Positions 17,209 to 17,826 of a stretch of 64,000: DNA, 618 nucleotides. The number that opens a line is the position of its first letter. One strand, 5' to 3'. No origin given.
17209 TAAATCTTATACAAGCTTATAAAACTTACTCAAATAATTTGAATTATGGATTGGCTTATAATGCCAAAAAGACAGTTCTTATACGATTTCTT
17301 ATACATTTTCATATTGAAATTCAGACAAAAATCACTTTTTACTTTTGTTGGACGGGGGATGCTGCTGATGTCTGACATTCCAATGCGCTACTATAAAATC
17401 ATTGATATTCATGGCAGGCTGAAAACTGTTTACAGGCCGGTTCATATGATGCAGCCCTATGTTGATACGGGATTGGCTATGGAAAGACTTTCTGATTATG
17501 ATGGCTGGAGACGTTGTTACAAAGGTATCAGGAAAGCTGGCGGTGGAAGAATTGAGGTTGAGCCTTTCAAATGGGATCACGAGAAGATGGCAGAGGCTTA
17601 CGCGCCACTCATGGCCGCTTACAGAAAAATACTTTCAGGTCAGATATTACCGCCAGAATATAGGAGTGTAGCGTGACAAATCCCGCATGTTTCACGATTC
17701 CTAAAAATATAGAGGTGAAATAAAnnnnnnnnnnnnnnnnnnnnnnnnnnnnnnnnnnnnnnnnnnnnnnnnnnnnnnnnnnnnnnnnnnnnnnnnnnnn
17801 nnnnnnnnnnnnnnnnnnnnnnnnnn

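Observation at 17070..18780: AT-rich island with five tandem, individually SD-led, paralogous mini-protein genes of unknown family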

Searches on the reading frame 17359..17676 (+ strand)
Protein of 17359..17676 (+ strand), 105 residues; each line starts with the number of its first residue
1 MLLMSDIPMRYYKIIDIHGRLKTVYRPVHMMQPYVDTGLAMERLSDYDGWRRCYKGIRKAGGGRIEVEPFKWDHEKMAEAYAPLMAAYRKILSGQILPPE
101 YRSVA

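Call 7: search_protein_families(library=pfam, proteins=[window:17359-17673:+], max_evalue=10)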
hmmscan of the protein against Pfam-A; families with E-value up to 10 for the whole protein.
window:17359-17673:+ (105 aa): 1 family
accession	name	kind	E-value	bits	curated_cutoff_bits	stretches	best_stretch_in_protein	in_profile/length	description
PF22823.1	MrpR_C_cat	-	0.35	10.9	27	1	8-36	171-199/213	MrpR, C-terminal catalytic domain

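Call 8: search_protein_families(library=phrogs, proteins=[window:17359-17673:+], max_evalue=1)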
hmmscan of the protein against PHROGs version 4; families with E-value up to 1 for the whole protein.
window:17359-17673:+ (105 aa): 0 families

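Call 11: find_encoding_contigs(protein=window:17359-17676:+, flank=10000)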
Protein window:17359-17676:+ (105 aa): no gene with exactly this product is on record in the collection.

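Call 36: search_protein_representatives(protein=window:17359-17673:+)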
Query: 105 residues. Proteins with E-value up to 0.001 (for the whole library): 5; up to 1e-10: 5; up to 1e-30: 1. The best 5 are listed.
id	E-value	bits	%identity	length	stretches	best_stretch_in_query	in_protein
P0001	5.0e-66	236.1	100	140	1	1-105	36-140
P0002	3.6e-26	107.9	68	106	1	8-90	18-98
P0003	1.9e-24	102.4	52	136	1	10-103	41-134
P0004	7.4e-20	87.6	67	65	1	41-104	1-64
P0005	3.2e-19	85.6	58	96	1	9-92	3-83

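Call 39: find_encoding_contigs(protein=P0003, flank=10000, max_places=10)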
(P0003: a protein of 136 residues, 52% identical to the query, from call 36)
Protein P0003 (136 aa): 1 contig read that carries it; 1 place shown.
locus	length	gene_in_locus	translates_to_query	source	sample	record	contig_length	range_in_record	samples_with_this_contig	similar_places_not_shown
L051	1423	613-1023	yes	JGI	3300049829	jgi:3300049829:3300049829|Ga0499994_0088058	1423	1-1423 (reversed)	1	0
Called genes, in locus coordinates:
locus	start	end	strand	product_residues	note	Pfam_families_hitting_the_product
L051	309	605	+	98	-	-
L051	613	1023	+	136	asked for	-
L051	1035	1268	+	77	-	-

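Call 40: find_encoding_contigs(protein=P0002, flank=10000, max_places=10)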
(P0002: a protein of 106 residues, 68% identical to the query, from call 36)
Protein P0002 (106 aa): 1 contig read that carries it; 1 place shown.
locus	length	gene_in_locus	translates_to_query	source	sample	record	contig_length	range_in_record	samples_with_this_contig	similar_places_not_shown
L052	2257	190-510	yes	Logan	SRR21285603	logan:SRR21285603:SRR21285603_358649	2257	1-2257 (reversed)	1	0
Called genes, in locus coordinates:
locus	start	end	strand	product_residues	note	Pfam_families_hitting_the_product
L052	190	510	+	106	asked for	-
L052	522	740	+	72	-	-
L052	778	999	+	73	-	-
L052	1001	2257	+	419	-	?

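Call 41: find_encoding_contigs(protein=P0004, flank=10000, max_places=10)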
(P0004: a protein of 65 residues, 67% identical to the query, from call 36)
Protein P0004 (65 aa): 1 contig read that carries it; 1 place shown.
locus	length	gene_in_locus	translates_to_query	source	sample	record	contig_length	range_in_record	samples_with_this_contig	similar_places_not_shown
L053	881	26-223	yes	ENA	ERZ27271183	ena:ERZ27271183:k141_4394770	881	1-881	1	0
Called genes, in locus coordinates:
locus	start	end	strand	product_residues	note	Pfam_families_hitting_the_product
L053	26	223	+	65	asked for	-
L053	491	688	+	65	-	-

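Call 42: find_encoding_contigs(protein=P0005, flank=10000, max_places=10)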
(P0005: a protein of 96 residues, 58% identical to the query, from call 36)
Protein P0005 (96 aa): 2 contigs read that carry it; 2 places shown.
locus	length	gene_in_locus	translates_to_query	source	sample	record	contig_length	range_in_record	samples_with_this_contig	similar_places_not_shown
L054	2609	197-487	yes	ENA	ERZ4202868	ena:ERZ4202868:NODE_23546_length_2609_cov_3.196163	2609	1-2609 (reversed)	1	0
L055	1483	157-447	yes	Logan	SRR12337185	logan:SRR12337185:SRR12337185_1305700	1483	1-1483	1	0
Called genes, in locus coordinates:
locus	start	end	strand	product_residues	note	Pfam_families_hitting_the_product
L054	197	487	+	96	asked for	-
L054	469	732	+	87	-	-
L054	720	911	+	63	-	-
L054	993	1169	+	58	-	-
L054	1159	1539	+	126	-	-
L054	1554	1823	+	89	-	-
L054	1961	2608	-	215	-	?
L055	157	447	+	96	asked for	-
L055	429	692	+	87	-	-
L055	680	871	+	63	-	-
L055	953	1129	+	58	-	-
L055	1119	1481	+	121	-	?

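Call 49: find_related_loci(query=A2, collection=viral_contigs, flank=10000)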
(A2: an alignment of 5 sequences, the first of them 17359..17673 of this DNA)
Query A2 (105 aa) in viral_contigs; peptide patterns used: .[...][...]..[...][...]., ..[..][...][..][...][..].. (x = any residue, [..] = any of these).
113 stretches matched a pattern, but none encodes a relative of the query by tblastn (E <= 1e-3).

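Call 50: find_homologous_proteins(query=A2, max_evalue=0.01)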
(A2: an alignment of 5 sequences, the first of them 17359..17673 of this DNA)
Query A2 (5 sequences) (105 aa, profile of the alignment): 11 proteins with E <= 0.01 among 1188 candidates.
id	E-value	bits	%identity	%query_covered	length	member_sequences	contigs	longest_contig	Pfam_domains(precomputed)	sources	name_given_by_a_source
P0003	1.7e-49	185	52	90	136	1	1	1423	-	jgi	jgi:hypothetical protein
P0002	2.2e-49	184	67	75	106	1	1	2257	-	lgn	-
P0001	9.5e-48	179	100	100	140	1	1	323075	-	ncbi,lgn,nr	ncbi:MAG: hypothetical protein JW789_04560 [Candidatus Aenigmarchaeota archaeon]|nr:hypothetical pro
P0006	1.1e-39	153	64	88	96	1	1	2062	-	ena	-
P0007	1.2e-39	153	63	92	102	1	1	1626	-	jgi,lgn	-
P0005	5.4e-39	151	56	84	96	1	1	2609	-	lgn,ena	-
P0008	1.6e-38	149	65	89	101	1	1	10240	-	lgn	-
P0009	7.3e-36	141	61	92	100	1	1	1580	-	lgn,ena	-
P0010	1.0e-33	134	58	92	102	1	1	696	-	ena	-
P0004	2.7e-27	113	65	62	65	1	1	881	-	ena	-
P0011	3.1e-25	106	44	85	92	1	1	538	-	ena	-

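Call 51: find_encoding_contigs(protein=P0008, flank=10000, max_places=10)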
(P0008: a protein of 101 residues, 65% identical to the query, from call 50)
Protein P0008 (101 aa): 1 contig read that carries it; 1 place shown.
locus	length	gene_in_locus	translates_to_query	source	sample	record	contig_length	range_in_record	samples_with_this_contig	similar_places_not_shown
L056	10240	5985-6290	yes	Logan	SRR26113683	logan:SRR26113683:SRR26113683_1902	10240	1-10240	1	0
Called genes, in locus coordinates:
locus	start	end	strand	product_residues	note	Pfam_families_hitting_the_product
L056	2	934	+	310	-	?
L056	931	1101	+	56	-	-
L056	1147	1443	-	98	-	-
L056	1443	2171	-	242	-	-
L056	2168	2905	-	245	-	-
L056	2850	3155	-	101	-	-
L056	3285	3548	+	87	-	-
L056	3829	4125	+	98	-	-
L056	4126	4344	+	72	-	-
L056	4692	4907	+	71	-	-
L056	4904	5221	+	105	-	-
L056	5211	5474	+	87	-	-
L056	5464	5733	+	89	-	-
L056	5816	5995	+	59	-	-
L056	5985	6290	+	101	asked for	-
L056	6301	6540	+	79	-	-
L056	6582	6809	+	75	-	-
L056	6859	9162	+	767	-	-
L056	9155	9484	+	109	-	-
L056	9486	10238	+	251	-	?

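Call 57: find_encoding_contigs(protein=P0006, flank=10000)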
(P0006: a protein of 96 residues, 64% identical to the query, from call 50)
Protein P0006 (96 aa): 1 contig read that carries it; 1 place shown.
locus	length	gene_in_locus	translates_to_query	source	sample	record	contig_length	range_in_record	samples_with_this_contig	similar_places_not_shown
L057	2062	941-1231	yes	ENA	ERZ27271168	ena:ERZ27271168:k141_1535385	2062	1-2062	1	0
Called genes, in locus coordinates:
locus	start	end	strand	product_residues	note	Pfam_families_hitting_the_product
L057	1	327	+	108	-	?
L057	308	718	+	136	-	PF05869:Dam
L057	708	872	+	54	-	-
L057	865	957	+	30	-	-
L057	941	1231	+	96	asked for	-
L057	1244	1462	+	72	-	-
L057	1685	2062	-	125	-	?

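Call 58: find_encoding_contigs(protein=P0007, flank=10000)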
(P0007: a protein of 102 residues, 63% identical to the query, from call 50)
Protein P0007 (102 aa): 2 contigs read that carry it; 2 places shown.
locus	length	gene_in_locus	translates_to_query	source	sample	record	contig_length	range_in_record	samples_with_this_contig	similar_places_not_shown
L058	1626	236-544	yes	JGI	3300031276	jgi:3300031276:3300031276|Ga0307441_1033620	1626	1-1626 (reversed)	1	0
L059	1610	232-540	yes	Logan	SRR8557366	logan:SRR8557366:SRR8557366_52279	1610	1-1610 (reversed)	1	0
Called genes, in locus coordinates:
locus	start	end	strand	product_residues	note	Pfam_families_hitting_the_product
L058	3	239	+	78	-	?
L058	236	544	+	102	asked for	-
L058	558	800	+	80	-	-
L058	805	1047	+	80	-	-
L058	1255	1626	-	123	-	?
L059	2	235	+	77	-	?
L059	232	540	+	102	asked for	-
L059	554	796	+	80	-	-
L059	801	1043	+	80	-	-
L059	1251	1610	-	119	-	?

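Call 59: find_encoding_contigs(protein=P0009, flank=10000)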
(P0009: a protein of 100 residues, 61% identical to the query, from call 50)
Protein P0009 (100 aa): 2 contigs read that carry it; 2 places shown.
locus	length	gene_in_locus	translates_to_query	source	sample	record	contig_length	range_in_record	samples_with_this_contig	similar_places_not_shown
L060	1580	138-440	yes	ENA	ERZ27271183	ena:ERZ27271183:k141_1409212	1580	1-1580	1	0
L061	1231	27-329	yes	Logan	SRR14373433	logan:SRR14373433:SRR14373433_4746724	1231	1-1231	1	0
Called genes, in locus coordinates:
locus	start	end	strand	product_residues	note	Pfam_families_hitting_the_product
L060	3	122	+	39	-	?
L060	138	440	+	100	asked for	-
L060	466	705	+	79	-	-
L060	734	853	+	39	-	-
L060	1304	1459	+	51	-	-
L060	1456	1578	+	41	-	?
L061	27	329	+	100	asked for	-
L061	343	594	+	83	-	-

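Call 67: search_protein_families(library=pfam, proteins=[L056:2-931:+, L056:1443-2168:-, L056:2168-2911:-, L056:2850-3152:-, L056:3829-4122:+, L056:4692-4904:+, L056:4904-5218:+, L056:6859-9159:+, L056:9486-10238:+, L057:308-715:+], max_evalue=0.01)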
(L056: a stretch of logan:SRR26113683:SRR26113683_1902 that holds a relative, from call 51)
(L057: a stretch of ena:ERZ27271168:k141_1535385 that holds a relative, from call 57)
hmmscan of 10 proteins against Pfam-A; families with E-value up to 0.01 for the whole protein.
L056:2-931:+ (310 aa): 1 family
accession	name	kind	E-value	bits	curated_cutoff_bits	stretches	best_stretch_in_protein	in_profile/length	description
PF13385.13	Laminin_G_3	-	3.7e-09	37.3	27.6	1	32-185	3-144/151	Concanavalin A-like lectin/glucanases superfamily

L056:1443-2168:- (241 aa): 0 families

L056:2168-2911:- (247 aa): 1 family
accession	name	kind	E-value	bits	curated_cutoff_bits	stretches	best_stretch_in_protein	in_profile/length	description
PF20720.3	nSTAND3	-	0.0073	16.4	27.2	0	42-124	20-101/155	Novel STAND NTPase 3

L056:2850-3152:- (100 aa): 1 family
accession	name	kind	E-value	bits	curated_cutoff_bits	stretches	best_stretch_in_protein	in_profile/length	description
PF16172.10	DOCK_N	-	0.0097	15.4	27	1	23-67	145-190/387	DOCK N-terminus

L056:3829-4122:+ (98 aa): 0 families

L056:4692-4904:+ (71 aa): 1 family
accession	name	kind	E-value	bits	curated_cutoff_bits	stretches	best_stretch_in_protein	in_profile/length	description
PF04014.23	MazE_antitoxin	-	0.0057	17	24.7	1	21-57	8-44/48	Antidote-toxin recognition MazE, bacterial antitoxin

L056:4904-5218:+ (105 aa): 0 families

L056:6859-9159:+ (767 aa): 0 families

L056:9486-10238:+ (251 aa): 0 families

L057:308-715:+ (136 aa): 1 family
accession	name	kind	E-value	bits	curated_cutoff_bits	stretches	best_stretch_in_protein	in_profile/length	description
PF05869.16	Dam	-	4.8e-20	72.4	28.1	1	11-117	8-126/169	DNA N-6-adenine-methyltransferase (Dam)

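Call 68: search_protein_families(library=phrogs, proteins=[L056:2-931:+, L056:1443-2168:-, L056:2168-2911:-, L056:2850-3152:-, L056:3829-4122:+, L056:4692-4904:+, L056:4904-5218:+, L056:6859-9159:+, L056:5985-6287:+, L056:6301-6537:+], max_evalue=0.01)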
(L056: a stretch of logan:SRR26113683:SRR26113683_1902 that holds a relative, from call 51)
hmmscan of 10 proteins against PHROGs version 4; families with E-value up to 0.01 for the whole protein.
L056:2-931:+ (310 aa): 0 families

L056:1443-2168:- (241 aa): 0 families

L056:2168-2911:- (247 aa): 4 families
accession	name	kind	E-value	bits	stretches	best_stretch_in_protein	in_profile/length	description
phrog_5484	-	DNA, RNA and nucleotide metabolism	1.7e-10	41.9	1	17-230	5-237/239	DnaA-like replication initiation protein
phrog_38691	-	unknown function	3.6e-06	27.6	1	39-173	26-165/258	-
phrog_168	-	DNA, RNA and nucleotide metabolism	0.0045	17.7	0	31-104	33-112/314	clamp loader of DNA polymerase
phrog_3757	-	unknown function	0.0061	17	1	96-232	188-329/367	-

L056:2850-3152:- (100 aa): 0 families

L056:3829-4122:+ (98 aa): 0 families

L056:4692-4904:+ (71 aa): 1 family
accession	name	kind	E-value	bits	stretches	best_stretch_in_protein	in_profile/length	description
phrog_661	-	unknown function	7.7e-05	23.4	1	21-58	19-55/61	-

L056:4904-5218:+ (105 aa): 0 families

L056:6859-9159:+ (767 aa): 0 families

L056:5985-6287:+ (101 aa): 0 families

L056:6301-6537:+ (79 aa): 0 families

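Call 74: search_protein_families(library=ncbifam, proteins=[window:17359-17673:+], max_evalue=1)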
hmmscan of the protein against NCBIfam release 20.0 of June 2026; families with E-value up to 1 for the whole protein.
window:17359-17673:+ (105 aa): 0 families

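Call 75: search_protein_families(library=padloc, proteins=[window:17359-17673:+], max_evalue=1)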
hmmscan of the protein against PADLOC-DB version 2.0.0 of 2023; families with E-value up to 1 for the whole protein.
window:17359-17673:+ (105 aa): 0 families

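Call 82: predict_structure(alignment_id=A5)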
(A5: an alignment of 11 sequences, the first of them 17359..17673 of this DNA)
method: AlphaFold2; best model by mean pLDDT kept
length: 105 residues; sequences in the alignment: 11
mean_pLDDT: 85.1   pTM: 0.71
mean pLDDT of the five models: 85.1, 84.1, 83.9, 83.4, 81.1
residues with pLDDT >= 90: 56; 70-90: 36; 50-70: 6; < 50: 7
segments of 3 or more residues with pLDDT < 50: 1-3, 102-105
pLDDT, mean of each block of 10 residues (from residue 1): 70 91 94 91 92 89 88 92 90 76 46
secondary structure, 60 per line:
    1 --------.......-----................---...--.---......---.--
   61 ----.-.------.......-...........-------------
elements in order: E9-15 E21-27 H28-36 E40-42 H49-54 H74-80 H82-92
